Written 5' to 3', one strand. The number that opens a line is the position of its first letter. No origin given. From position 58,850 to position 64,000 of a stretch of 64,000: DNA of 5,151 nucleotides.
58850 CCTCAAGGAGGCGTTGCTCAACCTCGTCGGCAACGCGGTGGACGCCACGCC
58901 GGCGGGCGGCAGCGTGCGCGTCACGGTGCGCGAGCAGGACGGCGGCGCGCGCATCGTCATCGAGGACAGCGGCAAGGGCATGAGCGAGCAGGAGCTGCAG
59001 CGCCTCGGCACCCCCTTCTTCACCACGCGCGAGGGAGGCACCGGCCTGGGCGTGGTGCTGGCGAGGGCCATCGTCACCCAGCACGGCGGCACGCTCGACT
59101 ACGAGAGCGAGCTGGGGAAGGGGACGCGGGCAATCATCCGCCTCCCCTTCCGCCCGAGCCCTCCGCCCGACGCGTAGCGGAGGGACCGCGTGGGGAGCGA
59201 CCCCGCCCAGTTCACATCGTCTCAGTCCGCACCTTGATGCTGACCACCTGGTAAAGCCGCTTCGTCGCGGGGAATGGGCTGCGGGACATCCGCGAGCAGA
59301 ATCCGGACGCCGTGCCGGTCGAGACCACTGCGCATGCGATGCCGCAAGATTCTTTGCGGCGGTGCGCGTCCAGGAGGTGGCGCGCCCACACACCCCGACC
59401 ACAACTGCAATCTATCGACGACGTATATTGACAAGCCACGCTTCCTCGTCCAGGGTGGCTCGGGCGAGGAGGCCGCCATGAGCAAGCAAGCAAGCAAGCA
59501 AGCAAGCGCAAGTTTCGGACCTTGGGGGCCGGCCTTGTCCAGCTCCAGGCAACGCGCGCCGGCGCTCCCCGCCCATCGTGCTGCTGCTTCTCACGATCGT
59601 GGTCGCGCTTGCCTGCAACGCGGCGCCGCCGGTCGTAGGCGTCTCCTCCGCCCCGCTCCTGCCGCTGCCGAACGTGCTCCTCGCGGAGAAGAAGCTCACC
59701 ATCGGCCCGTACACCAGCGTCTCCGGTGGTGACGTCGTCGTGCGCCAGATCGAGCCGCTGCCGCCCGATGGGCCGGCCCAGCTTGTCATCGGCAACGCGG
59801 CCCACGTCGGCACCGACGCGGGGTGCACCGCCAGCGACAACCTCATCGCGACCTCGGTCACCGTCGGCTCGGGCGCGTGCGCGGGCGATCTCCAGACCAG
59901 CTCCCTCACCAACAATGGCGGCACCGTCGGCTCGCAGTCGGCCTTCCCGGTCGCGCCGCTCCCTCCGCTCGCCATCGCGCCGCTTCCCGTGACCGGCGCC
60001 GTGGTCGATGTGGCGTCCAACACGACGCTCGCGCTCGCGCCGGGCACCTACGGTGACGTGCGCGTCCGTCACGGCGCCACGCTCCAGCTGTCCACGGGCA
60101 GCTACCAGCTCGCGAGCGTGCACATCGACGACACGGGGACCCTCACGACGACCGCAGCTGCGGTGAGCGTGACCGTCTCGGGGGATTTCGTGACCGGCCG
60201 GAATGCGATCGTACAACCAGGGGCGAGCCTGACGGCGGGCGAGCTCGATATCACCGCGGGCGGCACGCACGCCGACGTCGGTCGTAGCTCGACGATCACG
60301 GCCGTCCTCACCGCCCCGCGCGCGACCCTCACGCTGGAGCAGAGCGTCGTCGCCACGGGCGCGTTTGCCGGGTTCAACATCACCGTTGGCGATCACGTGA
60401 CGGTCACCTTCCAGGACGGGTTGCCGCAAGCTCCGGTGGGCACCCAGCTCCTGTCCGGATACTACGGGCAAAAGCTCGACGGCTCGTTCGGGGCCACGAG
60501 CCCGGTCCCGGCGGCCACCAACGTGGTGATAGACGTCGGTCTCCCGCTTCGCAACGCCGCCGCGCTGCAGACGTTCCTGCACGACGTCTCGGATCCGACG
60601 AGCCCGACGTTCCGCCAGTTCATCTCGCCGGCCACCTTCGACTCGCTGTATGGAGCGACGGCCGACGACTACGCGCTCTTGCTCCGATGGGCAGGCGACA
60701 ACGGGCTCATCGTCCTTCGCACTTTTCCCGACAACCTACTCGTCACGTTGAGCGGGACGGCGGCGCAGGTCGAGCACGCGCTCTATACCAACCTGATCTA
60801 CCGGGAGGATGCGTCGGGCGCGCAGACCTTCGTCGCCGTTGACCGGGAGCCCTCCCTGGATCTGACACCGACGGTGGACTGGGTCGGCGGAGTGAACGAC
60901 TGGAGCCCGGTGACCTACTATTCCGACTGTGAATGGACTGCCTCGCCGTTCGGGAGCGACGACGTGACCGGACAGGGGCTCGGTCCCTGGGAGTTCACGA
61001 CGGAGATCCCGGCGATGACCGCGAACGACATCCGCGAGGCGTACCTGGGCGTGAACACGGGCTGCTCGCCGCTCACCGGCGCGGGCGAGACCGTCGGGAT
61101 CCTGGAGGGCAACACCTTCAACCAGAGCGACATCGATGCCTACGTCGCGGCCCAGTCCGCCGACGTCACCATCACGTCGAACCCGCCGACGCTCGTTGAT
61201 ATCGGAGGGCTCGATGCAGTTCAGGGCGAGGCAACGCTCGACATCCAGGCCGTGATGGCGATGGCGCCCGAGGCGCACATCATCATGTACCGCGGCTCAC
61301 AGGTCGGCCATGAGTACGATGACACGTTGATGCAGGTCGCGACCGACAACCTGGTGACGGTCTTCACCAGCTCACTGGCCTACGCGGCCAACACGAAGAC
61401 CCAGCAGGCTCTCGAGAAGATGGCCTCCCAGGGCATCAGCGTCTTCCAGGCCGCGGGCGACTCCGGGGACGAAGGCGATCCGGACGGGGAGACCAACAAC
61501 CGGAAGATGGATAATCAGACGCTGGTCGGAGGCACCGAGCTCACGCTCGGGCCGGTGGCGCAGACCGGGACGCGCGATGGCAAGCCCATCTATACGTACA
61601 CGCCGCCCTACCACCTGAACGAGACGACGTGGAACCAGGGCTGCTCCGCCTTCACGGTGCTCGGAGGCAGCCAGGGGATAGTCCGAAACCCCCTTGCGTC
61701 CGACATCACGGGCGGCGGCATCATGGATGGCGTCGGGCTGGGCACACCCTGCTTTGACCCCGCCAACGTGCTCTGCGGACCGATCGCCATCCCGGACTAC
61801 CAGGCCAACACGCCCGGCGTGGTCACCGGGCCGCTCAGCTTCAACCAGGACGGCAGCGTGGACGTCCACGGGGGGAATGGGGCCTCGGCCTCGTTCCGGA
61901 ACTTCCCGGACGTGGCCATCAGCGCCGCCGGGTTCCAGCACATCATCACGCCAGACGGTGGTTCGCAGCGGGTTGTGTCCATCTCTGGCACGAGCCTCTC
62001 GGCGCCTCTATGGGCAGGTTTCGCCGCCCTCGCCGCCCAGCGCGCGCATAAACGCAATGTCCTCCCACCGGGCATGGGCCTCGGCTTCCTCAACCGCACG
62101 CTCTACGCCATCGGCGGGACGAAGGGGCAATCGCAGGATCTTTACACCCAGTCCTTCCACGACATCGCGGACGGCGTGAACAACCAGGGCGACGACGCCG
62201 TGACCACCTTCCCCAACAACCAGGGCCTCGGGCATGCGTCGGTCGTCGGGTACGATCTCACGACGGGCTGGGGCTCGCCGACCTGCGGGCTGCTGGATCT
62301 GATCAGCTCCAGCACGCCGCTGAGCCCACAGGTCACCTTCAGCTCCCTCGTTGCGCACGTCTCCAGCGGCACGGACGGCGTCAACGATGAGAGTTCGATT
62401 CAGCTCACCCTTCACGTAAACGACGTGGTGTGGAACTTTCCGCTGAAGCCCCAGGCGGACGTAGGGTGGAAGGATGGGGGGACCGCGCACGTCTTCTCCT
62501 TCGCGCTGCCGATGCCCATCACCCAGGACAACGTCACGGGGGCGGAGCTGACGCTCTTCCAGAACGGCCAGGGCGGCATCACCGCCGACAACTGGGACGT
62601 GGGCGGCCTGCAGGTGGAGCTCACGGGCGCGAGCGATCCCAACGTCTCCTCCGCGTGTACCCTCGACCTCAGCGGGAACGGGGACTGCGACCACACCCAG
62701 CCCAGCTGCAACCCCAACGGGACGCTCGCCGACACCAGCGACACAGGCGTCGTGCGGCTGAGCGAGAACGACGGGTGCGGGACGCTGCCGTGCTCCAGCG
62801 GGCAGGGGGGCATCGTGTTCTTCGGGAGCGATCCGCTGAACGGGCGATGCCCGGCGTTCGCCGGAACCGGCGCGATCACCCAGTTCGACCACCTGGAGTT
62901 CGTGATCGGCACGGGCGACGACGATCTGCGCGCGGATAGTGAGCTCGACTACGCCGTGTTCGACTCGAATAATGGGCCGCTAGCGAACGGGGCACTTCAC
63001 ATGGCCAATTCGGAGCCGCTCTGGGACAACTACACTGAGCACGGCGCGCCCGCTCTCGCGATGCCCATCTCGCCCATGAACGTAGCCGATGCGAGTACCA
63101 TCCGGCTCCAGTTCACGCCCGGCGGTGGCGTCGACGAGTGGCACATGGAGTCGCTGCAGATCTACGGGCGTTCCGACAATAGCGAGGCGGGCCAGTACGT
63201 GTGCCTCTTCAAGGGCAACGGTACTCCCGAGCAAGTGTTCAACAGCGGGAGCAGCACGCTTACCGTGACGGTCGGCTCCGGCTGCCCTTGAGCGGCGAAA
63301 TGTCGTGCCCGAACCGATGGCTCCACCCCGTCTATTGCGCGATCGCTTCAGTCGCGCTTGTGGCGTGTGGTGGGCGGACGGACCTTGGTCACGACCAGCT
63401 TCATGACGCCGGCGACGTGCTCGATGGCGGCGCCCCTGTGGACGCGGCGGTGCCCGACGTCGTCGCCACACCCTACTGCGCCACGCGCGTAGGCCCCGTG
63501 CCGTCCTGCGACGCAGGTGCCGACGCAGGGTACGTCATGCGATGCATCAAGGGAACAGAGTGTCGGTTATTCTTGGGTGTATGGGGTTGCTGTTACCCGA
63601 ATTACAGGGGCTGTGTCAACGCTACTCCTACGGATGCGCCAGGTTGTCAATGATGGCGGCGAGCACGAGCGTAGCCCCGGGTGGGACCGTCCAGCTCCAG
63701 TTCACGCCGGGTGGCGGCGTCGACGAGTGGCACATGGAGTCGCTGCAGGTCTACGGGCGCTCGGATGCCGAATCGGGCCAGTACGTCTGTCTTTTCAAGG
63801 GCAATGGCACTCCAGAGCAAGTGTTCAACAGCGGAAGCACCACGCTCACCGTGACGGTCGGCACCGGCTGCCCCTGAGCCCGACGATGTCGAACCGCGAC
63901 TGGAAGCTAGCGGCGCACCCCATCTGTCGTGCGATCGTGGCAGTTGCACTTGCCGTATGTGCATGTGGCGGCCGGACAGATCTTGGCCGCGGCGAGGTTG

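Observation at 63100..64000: Diverged tandem duplication of a cassette: [about 75-aa C-terminal beta-domain ending ..............] + [small Cys-rich lipoprotein]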

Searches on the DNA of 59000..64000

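Call 71: search_rna_families(source=window, start=59000, end=64000, threshold=evalue, max_evalue=1)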
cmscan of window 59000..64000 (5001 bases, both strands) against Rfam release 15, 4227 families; matches with E-value up to 1: 1.
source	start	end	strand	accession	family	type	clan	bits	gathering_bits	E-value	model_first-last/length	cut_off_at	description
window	62266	62333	+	RF03256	mir-1286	Gene; miRNA;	-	27.6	70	0.01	1-76/76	no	mir-1286 microRNA precursor family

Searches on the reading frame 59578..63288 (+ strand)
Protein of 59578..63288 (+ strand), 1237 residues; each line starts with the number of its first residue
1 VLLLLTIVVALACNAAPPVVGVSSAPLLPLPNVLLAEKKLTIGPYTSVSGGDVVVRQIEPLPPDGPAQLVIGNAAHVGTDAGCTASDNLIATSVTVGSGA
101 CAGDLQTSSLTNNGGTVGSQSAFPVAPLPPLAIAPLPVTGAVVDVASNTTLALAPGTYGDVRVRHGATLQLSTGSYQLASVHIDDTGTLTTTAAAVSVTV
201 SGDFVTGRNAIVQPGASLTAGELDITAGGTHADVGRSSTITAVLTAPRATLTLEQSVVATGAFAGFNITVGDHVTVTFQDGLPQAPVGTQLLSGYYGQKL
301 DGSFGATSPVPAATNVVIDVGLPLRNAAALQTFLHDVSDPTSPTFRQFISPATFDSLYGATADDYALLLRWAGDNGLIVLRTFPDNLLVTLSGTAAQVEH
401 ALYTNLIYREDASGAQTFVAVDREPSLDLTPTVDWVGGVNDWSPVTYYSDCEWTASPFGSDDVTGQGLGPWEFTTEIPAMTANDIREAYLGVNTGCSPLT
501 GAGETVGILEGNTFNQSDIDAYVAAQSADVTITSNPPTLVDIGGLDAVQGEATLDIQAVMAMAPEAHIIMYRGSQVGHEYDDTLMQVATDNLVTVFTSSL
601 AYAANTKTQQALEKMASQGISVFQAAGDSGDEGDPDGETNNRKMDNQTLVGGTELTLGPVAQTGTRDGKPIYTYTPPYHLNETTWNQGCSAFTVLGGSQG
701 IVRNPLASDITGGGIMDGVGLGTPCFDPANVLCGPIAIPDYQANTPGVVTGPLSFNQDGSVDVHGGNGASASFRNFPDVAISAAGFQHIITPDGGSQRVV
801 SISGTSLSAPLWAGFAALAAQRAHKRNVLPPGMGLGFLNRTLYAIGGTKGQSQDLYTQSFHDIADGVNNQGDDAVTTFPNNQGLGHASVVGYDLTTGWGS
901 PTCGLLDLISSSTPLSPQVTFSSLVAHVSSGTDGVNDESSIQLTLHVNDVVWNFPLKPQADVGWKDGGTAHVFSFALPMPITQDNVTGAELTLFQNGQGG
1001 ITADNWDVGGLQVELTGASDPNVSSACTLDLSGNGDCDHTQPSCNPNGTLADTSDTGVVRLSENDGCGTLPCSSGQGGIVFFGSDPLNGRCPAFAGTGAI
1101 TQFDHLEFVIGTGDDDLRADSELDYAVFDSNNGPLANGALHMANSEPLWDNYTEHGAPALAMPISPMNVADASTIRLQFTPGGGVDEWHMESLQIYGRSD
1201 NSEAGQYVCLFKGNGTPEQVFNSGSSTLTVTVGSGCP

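Call 7: search_protein_families(library=pfam, proteins=[window:59578-63288:+], max_evalue=0.1)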
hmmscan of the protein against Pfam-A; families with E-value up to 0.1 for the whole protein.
window:59578-63288:+ (1237 aa): 3 families
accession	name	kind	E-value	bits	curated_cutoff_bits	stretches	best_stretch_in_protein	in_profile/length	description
PF09286.16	Pro-kuma_activ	-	7e-19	68.9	23.5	1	308-427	7-126/143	Pro-kumamolisin, activation domain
PF00082.27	Peptidase_S8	-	4.4e-07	30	21.8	1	559-824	74-258/288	Subtilase family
PF23981.1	DUF7305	-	0.0002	21.8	27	1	147-282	40-182/185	Domain of unknown function (DUF7305)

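Call 8: search_protein_families(library=ncbifam, proteins=[window:59578-63288:+], max_evalue=0.1)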
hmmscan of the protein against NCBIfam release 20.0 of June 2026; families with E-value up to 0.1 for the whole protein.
window:59578-63288:+ (1237 aa): 0 families
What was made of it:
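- On Polymorphic-toxin orphan CT/immunity array: There is no toxin or immunity family hit (calls 7, 8).
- No toxin or immunity family hit was found (calls 7, 8).
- Tried and rejected: NCBIfam gave no hits (call 8).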
